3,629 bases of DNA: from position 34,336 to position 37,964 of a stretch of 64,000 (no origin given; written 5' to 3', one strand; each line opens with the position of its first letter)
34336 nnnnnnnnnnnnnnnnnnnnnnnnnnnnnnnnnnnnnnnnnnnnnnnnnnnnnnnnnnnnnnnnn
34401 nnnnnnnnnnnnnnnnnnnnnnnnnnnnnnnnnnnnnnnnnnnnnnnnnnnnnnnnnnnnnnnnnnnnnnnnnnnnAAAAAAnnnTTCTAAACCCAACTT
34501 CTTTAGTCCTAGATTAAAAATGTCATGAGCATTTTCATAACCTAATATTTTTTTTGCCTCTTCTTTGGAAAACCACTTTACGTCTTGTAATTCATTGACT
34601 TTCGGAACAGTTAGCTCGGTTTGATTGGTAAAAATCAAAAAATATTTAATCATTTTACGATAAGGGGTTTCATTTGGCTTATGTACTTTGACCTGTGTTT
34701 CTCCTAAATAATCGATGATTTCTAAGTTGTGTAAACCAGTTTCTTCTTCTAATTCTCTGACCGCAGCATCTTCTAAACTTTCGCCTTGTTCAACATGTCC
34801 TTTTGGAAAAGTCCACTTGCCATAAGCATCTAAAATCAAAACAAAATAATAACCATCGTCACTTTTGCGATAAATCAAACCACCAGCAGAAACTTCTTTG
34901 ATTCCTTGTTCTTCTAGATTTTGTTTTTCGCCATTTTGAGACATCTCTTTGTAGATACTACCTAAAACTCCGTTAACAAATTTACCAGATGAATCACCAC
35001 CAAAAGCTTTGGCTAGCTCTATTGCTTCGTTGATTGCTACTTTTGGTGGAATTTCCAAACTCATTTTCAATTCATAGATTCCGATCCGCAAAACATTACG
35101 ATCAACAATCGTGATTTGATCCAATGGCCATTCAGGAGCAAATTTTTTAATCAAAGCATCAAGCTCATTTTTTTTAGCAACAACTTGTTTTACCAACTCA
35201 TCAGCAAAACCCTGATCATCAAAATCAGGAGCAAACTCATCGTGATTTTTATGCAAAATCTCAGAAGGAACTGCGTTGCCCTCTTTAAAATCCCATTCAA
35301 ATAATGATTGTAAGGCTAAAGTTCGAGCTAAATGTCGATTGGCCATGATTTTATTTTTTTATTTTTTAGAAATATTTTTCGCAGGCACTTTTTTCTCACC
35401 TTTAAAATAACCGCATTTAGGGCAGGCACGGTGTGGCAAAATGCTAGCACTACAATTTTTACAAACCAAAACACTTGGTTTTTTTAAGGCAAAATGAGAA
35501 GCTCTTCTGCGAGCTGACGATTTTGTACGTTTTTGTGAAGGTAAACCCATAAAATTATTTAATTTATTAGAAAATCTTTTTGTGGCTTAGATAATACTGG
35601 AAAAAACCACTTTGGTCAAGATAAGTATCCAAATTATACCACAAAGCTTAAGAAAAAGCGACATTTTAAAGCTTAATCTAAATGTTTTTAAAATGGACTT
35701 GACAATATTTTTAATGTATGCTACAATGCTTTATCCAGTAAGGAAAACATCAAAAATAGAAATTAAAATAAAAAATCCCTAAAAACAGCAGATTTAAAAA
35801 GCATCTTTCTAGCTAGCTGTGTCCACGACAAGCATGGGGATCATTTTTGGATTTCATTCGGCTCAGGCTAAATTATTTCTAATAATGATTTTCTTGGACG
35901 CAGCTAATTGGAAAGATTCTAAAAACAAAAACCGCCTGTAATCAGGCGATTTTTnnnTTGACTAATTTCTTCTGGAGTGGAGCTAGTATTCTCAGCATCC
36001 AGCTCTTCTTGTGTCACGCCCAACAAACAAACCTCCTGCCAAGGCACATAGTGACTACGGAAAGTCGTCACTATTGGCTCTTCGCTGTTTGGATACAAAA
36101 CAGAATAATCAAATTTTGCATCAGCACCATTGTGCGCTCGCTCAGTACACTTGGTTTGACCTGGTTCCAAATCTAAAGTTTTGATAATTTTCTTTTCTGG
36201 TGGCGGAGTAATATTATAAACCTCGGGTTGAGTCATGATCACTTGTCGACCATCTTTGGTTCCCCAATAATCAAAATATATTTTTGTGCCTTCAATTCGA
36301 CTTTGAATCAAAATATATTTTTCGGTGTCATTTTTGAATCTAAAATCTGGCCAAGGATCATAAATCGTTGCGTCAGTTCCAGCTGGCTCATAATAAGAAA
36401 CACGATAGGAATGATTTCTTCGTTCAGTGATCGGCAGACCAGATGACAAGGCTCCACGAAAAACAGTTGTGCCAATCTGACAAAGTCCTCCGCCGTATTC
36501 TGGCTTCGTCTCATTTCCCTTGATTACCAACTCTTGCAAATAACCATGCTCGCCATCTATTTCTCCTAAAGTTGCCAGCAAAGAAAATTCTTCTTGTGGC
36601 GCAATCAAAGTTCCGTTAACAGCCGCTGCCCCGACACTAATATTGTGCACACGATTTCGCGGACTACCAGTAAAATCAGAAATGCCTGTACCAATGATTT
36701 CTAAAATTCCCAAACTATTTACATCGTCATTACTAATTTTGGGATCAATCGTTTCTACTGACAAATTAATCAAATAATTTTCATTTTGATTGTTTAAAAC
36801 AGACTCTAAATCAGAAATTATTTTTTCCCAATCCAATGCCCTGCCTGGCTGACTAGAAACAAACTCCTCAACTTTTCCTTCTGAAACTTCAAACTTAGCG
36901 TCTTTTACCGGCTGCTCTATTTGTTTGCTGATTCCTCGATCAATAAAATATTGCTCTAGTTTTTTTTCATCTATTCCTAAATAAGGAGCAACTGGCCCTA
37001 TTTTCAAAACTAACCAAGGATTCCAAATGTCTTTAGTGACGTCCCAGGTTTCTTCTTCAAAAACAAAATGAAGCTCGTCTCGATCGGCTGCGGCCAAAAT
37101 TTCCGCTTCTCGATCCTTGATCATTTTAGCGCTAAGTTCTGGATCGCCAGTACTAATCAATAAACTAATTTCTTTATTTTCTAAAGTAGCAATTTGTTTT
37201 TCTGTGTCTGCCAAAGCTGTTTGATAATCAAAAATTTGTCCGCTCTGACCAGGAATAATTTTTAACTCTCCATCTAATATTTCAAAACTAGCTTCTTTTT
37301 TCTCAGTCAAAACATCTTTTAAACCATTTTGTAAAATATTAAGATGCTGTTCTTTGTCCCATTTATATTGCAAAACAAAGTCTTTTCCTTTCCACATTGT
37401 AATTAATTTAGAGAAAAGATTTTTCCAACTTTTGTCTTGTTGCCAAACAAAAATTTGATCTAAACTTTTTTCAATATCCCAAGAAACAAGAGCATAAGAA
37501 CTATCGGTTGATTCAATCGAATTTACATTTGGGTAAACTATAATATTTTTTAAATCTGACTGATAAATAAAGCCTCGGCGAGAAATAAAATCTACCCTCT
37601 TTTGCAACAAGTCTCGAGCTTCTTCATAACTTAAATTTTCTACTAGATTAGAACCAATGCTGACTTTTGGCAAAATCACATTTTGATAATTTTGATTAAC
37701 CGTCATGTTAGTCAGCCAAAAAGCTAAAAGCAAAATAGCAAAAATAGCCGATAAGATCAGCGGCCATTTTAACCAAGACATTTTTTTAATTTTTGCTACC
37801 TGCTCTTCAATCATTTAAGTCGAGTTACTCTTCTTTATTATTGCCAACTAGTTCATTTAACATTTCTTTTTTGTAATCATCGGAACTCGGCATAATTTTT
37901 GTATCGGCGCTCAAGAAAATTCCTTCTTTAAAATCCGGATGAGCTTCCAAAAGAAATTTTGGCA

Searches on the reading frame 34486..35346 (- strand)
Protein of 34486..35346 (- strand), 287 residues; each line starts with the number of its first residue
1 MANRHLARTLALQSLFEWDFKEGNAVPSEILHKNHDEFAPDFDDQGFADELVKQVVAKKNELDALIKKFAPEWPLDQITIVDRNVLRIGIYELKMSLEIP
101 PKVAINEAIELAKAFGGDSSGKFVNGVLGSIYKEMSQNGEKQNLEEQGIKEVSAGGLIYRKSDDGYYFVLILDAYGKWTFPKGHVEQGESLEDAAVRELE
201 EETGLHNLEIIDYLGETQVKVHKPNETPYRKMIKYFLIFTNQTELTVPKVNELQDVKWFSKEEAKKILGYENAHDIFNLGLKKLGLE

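Call 71: search_protein_families(library=pfam, proteins=[window:34486-35346:-], max_evalue=0.0001)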
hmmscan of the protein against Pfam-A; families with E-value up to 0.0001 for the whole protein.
window:34486-35346:- (287 aa): 2 families
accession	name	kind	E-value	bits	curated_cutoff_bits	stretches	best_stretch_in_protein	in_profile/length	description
PF01029.23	NusB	-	1.4e-35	123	23.1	1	7-133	3-133/133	NusB family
PF00293.34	NUDIX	-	3.7e-22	79.2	21.1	1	152-267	4-121/134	NUDIX domain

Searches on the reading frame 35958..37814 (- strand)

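Call 41: search_protein_families(library=pfam, proteins=[window:35958-37814:-], max_evalue=0.0001)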
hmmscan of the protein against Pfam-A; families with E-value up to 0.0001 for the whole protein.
window:35958-37814:- (619 aa): 2 families
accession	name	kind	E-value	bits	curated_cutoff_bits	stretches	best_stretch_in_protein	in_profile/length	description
PF04294.18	VanW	-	3.8e-41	140.1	27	1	387-516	1-129/130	VanW like protein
PF12229.13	PG_binding_4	-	3.7e-23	82.4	22.1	2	111-216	11-116/117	Putative peptidoglycan binding domain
